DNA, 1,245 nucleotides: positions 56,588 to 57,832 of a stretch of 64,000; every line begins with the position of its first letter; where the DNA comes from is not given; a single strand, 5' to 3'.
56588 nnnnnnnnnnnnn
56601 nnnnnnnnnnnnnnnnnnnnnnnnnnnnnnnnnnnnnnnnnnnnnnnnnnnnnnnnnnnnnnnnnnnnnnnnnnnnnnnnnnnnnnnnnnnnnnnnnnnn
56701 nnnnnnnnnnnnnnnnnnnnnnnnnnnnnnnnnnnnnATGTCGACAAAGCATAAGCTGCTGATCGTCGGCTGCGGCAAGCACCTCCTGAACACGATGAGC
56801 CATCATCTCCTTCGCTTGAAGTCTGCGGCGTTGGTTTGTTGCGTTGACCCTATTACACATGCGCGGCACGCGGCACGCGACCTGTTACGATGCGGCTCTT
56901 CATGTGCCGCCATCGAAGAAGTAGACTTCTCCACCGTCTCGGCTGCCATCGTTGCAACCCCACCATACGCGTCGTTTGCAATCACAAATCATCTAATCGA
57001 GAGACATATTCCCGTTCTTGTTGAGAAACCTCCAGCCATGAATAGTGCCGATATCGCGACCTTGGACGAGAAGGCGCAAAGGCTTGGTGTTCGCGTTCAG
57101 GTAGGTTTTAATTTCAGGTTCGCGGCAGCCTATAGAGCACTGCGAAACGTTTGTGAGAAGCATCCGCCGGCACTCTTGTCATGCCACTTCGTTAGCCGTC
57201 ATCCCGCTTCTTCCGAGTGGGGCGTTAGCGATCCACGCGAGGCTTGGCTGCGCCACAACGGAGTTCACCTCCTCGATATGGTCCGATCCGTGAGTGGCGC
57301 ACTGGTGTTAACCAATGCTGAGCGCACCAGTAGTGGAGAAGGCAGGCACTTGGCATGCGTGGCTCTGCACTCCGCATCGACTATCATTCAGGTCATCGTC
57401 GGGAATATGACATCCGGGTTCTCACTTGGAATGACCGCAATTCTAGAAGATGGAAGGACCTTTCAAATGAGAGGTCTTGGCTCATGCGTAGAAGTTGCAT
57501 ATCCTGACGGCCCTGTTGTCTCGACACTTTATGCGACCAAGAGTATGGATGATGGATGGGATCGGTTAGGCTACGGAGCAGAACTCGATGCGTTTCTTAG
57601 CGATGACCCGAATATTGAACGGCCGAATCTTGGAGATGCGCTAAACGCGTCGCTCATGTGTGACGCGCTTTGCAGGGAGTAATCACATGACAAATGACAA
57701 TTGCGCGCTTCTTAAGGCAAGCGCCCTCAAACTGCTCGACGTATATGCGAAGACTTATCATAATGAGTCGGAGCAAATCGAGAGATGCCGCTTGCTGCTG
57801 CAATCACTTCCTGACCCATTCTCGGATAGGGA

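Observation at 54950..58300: Compositionally foreign four-gene cassette: orphan helical protein, membrane Nudix, Gfo/Idh/MocA oxidoreductase and a second Nudix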

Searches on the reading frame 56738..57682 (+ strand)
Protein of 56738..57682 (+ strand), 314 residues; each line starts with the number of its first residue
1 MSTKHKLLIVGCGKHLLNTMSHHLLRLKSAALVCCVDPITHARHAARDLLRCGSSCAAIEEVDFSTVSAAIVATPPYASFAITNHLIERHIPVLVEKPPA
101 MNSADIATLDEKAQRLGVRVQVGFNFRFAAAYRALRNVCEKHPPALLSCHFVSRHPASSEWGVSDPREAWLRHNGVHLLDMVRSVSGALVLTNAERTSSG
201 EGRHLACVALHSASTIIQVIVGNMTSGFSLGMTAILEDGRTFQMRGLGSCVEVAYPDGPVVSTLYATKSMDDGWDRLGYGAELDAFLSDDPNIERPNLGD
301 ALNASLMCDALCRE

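Call 3: search_protein_families(library=pfam, proteins=[window:56738-57682:+], max_evalue=1)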
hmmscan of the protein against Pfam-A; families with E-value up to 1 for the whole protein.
window:56738-57682:+ (314 aa): 1 family
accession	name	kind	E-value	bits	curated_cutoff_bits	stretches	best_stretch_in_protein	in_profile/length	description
PF01408.29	GFO_IDH_MocA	-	6.5e-13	49.9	24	1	7-124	3-120/120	Oxidoreductase family, NAD-binding Rossmann fold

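Call 4: search_protein_families(library=padloc, proteins=[window:56738-57682:+], max_evalue=1)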
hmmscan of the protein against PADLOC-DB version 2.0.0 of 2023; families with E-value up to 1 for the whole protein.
window:56738-57682:+ (314 aa): 0 families

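Call 5: search_protein_families(library=ncbifam, proteins=[window:56738-57682:+], max_evalue=1)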
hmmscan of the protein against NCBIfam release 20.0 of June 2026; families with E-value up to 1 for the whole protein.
window:56738-57682:+ (314 aa): 7 families
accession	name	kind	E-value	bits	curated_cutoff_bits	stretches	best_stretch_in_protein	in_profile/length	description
TIGR04380.1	myo_inos_iolG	equivalog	6.1e-11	41.8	355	1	7-187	4-186/330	inositol 2-dehydrogenase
NF040723.1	UDP-GlcNAcDh_Arch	equivalog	0.0011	18.6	450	1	68-141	62-135/302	UDP-N-acetylglucosamine 3-dehydrogenase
NF052679.1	InsChiInosDhIolG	equivalog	0.0022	17.1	540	1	67-142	67-143/343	bifunctional inositol 2-dehydrogenase/D-chiro-inositol 1-dehydrogenase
TIGR01761.1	thiaz-red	subfamily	0.0085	15.6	188.8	1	81-123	82-122/350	thiazolinyl imide reductase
NF007574.0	PRK10206.1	equivalog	0.012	14.7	352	1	64-185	63-186/345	oxidoreductase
NF052479.1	LevoglcsnDh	equivalog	0.077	11.7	650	1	72-133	79-140/386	levoglucosan dehydrogenase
NF008607.0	PRK11579.1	subfamily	0.12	11.3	330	1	68-140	66-138/346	oxidoreductase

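Call 17: find_homologous_proteins(query=window:56738-57682:+, max_evalue=1e-10)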
Query window:56738-57682:+ (314 aa): 19 proteins with E <= 1e-10 among 2938 candidates.
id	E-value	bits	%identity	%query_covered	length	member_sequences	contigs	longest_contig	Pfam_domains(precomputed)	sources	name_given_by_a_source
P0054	3.3e-209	712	100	100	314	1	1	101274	PF01408.29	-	-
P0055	2.6e-58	216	38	97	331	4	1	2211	PF01408.29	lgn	-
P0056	1.7e-57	213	37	98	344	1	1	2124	PF01408.29,PF22725.2,PF02894.23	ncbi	-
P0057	4.6e-56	209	38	97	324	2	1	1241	PF01408.29,PF22725.2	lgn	-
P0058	2.7e-54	203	38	97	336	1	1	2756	PF01408.29,PF22725.2,PF02894.23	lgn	-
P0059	3.3e-54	203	37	97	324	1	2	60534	PF01408.29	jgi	jgi:predicted dehydrogenase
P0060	7.0e-53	198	37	97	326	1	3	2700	PF01408.29,PF22725.2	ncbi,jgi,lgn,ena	-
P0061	1.3e-52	197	36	100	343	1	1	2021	PF01408.29,PF22725.2,PF02894.23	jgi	jgi:predicted dehydrogenase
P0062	1.4e-52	197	36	100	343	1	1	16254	PF01408.29,PF22725.2,PF02894.23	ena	-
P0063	2.2e-52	197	37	98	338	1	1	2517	PF01408.29,PF22725.2,PF02894.23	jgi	jgi:predicted dehydrogenase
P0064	2.6e-52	196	36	97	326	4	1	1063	PF01408.29,PF02894.23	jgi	-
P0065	1.2e-51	194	34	97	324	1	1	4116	PF01408.29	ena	-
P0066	5.2e-50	189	36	98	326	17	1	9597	PF01408.29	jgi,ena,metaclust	metaclust:\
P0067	6.7e-50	188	35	97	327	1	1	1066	PF01408.29,PF22725.2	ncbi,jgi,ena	-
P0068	1.3e-49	187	37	97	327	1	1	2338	PF01408.29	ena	-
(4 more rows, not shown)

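Call 18: find_encoding_contigs(protein=P0059, flank=7000, max_places=2)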
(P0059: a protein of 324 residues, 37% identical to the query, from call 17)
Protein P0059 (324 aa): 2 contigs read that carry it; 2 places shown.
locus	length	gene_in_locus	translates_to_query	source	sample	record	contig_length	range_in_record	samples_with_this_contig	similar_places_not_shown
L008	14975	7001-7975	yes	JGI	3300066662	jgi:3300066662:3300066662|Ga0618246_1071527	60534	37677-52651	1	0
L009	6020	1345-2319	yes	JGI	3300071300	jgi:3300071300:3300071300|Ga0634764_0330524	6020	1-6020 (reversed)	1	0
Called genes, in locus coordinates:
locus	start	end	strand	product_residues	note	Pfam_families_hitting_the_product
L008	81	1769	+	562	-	-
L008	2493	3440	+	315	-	PF13289:SIR2_2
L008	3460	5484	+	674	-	PF20703:nSTAND1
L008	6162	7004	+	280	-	PF00293:NUDIX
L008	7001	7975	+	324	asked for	PF01408:GFO_IDH_MocA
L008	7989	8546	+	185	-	PF00293:NUDIX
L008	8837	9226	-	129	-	-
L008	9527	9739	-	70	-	-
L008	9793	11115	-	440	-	-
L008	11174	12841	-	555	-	PF00082:Peptidase_S8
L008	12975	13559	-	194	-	-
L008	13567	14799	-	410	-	-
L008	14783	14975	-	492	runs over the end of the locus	-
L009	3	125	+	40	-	?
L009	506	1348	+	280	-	PF00293:NUDIX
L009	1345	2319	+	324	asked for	PF01408:GFO_IDH_MocA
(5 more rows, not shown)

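Call 19: find_encoding_contigs(protein=P0062, flank=7000, max_places=2)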
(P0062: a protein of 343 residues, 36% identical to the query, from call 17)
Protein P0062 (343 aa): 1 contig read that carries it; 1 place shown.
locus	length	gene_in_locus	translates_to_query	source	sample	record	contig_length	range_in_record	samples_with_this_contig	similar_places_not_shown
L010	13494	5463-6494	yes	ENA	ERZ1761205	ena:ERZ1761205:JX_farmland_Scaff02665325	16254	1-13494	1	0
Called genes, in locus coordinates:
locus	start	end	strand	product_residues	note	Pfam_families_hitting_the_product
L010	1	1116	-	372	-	?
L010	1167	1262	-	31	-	-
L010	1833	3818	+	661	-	PF13411:MerR_1 (weak)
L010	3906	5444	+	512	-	PF13632:Glyco_trans_2_3 (weak)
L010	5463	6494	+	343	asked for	PF01408:GFO_IDH_MocA, PF02894:GFO_IDH_MocA_C (faint), PF22725:GFO_IDH_MocA_C3 (weak)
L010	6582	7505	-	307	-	PF13672:PP2C_2, PF00481:PP2C, PF07228:SpoIIE (faint)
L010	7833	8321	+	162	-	PF00582:Usp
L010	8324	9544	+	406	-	PF13679:Methyltransf_32, PF13847:Methyltransf_31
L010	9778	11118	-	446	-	-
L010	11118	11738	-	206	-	PF04542:Sigma70_r2, PF08281:Sigma70_r4_2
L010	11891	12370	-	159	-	PF01381:HTH_3 (weak), PF13560:HTH_31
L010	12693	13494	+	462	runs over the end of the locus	PF01547:SBP_bac_1, PF13531:SBP_bac_11 (faint)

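Call 20: find_encoding_contigs(protein=P0066, flank=7000, max_places=2)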
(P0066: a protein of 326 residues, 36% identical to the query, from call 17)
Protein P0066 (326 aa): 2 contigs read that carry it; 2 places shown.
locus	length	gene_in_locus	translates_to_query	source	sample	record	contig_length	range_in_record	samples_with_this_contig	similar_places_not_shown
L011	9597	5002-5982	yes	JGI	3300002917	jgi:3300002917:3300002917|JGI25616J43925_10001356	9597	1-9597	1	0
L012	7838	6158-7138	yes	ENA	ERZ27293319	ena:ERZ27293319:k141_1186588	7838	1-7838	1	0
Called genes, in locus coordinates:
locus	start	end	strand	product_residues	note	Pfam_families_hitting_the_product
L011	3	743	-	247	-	?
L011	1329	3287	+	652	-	-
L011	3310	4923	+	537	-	PF13632:Glyco_trans_2_3 (weak)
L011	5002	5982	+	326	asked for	PF01408:GFO_IDH_MocA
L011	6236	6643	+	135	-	PF00072:Response_reg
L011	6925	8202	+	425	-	-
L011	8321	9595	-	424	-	?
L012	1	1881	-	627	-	?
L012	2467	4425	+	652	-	PF13411:MerR_1 (weak)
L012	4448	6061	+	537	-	PF13632:Glyco_trans_2_3 (weak)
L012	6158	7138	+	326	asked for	PF01408:GFO_IDH_MocA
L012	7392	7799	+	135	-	PF00072:Response_reg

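Call 32: search_protein_families(library=pfam, proteins=[L008:6162-7004:+], max_evalue=0.01)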
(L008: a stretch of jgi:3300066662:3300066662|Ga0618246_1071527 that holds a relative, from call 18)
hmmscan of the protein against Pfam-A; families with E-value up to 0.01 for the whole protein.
L008:6162-7004:+ (280 aa): 1 family
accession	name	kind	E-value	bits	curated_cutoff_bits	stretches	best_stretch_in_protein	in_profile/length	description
PF00293.34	NUDIX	-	7.1e-10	39.4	21.1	1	111-242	5-123/134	NUDIX domain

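Call 37: search_protein_families(library=padloc, proteins=[L008:2493-3440:+, L008:3460-5484:+], max_evalue=0.001)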
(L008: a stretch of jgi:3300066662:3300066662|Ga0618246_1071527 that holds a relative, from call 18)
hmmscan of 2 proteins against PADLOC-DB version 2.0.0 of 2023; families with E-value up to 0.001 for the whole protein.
L008:2493-3440:+ (315 aa): 8 families
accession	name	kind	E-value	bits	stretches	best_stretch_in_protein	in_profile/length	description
PDLC00407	ThsA1|ThsA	-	3.3e-18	63.6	2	178-255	142-212/478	STALD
PDLC00409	ThsA1|ThsA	-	1.7e-12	45.2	1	180-254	145-212/242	STALD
PDLC04968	PDC-S25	-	2.2e-09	34.9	1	180-256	177-246/517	-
PDLC04967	PDC-S25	-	2.3e-07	28.2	1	181-264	188-264/528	-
PDLC04087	SIR2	-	1.6e-06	25.2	1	113-194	130-199/343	-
PDLC04082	SIR2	-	1.3e-05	22.3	1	113-190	126-201/345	-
PDLC02184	Dsr2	-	0.00012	18.2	1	8-146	15-150/1222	-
PDLC04086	SIR2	-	0.00048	17.5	0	116-204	137-224/361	-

L008:3460-5484:+ (674 aa): 0 families

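Call 40: search_solved_structures(query=window:56738-57682:+, max_evalue=0.001, show_alignments=1)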
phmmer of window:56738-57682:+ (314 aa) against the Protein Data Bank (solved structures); distinct sequences matched with E-value up to 0.001: 3.
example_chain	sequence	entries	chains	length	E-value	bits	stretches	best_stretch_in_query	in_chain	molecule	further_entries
3m2t_A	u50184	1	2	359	9e-12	48.4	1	6-287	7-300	Probable dehydrogenase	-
3euw_A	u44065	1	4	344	5.6e-05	26.1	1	31-185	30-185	Myo-inositol dehydrogenase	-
8zn9_A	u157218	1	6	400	0.00026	23.9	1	9-135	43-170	Oxidoreductase, putative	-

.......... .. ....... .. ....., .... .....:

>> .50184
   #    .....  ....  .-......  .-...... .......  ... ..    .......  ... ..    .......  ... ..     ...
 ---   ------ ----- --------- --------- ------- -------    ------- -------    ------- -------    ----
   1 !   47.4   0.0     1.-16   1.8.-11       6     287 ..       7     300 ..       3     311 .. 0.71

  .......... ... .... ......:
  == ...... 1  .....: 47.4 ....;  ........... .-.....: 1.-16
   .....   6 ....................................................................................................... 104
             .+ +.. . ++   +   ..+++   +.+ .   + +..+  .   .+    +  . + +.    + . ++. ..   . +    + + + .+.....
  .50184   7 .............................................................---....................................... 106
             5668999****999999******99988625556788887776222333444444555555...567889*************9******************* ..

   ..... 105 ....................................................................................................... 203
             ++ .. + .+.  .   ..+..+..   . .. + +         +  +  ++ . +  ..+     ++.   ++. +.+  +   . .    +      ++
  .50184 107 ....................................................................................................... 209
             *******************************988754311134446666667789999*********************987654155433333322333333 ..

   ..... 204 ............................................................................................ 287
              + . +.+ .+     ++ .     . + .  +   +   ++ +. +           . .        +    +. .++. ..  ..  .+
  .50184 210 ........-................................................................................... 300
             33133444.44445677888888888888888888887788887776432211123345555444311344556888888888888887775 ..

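Call 50: search_protein_families(library=phrogs, proteins=[window:56738-57682:+], max_evalue=0.01)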
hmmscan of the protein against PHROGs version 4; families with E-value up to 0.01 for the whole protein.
window:56738-57682:+ (314 aa): 0 families

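Call 93: search_protein_families(library=padloc, proteins=[L008:9793-11115:-, L008:11174-12841:-, L008:13567-14799:-, L008:81-1769:+], max_evalue=0.001)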
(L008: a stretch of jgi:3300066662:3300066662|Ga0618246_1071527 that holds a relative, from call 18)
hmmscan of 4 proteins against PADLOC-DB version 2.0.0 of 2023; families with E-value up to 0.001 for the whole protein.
L008:9793-11115:- (440 aa): 0 families

L008:11174-12841:- (555 aa): 6 families
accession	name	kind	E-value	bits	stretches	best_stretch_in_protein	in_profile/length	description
PDLC03014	subtilase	-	5.4e-48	162.4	1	187-545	169-388/391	-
PDLC02197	IetS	-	2.4e-17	60.5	1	311-524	319-528/749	-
PDLC02200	IetS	-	1.8e-08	31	1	312-508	331-528/780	-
PDLC02201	IetS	-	4e-08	30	1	312-510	315-504/781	-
PDLC02199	IetS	-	6.1e-08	29.3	1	372-508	435-578/826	-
PDLC04233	IetS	-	5.3e-06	22.8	1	332-435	395-516/855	-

L008:13567-14799:- (410 aa): 0 families

L008:81-1769:+ (562 aa): 0 families

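Call 103: search_solved_structures(query=A6, max_evalue=0.00001, show_alignments=0)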
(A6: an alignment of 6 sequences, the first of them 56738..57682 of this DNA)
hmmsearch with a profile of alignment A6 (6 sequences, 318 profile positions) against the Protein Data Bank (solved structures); distinct sequences matched with E-value up to 0.00001: 53.
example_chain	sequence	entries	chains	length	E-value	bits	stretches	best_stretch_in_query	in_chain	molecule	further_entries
3m2t_A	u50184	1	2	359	5.4e-39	137.4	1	5-293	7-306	Probable dehydrogenase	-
7xr9_A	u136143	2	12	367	2.5e-14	56.3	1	1-190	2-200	DgpA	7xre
4hkt_A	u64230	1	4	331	1.8e-13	53.5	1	17-313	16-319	Inositol 2-dehydrogenase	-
3ec7_A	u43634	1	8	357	2.3e-13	53.2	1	7-145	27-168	Putative Dehydrogenase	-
3ezy_A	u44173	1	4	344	4.4e-13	52.2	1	5-189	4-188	Dehydrogenase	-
3uuw_A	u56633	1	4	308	1.2e-12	50.8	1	57-214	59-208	Putative oxidoreductase with NAD(P)-binding Rossmann-fold domain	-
9azo_A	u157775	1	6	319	1.4e-11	47.4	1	3-190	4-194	PmdC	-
3e18_A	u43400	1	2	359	1.4e-11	47.3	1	3-223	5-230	oxidoreductase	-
1tlt_A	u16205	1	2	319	2e-11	46.8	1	64-312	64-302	PUTATIVE OXIDOREDUCTASE (VIRULENCE FACTOR mviM HOMOLOG)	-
3euw_A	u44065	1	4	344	4.6e-11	45.6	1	3-233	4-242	Myo-inositol dehydrogenase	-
3mz0_A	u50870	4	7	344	1.1e-10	44.4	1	4-188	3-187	Inositol 2-dehydrogenase/D-chiro-inositol 3-dehydrogenase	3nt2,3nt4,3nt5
4l8v_A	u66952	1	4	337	2.1e-10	43.5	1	4-188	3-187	Inositol 2-dehydrogenase/D-chiro-inositol 3-dehydrogenase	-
4l9r_A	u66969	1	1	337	2.1e-10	43.5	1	4-188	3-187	Inositol 2-dehydrogenase/D-chiro-inositol 3-dehydrogenase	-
5uhw_A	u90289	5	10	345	2.8e-10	43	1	1-225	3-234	Oxidoreductase protein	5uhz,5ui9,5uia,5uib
1xea_A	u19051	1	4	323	2.8e-10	43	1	4-140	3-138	Oxidoreductase, Gfo/Idh/MocA family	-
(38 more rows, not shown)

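Call 120: search_dna_similar(query=window:56738-57682:+, collection=plasmids, mode=protein, max_evalue=1e-12, max_rows=15)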
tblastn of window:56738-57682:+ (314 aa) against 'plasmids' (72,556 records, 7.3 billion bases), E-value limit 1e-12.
Records with a match: 1; places in all: 1; records where one place covers at least 80% of the query: 1.
Best place of each record, by identity: <60% 1.
By first word of the organism name: Rhizobium 1.
By predicted mobility (MOB-suite, as given by PLSDB): non-mobilizable 1.
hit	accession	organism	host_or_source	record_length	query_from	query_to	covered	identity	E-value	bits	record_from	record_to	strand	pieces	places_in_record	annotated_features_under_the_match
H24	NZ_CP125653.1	Rhizobium sp. BT04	Phaseolus vulgaris,Pure culture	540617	6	287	90%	28.3%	3e-17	89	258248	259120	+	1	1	Gfo/Idh/MocA family oxidoreductase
